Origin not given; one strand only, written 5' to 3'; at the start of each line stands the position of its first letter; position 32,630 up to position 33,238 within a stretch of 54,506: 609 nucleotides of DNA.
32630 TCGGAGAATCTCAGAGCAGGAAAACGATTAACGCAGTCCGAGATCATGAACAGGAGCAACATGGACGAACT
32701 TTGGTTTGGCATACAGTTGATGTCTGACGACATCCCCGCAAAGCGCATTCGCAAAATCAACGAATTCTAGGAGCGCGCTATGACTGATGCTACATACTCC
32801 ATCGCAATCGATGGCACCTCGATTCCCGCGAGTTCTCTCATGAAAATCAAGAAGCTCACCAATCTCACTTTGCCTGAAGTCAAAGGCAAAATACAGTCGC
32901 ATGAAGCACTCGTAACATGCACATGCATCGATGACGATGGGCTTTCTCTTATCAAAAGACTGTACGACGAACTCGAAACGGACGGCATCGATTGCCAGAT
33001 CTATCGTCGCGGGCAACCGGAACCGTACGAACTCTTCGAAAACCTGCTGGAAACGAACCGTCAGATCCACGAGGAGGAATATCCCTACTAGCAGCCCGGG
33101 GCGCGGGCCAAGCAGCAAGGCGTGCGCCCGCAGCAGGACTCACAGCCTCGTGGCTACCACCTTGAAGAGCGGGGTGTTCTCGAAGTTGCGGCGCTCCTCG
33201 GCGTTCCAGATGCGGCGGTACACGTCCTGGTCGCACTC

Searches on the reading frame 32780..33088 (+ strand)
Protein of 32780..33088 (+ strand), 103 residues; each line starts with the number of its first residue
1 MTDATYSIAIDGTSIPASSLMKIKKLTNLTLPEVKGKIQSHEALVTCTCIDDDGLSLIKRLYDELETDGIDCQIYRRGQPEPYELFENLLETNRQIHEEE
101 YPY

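Call 106: search_protein_families(library=pfam, proteins=[window:32780-33088:+], max_evalue=0.1)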
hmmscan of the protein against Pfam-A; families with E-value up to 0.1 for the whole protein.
window:32780-33088:+ (103 aa): 1 family
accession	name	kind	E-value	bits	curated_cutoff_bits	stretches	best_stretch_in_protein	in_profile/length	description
PF03642.18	MAP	-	0.073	13.8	24.3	1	5-40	2-37/88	MAP domain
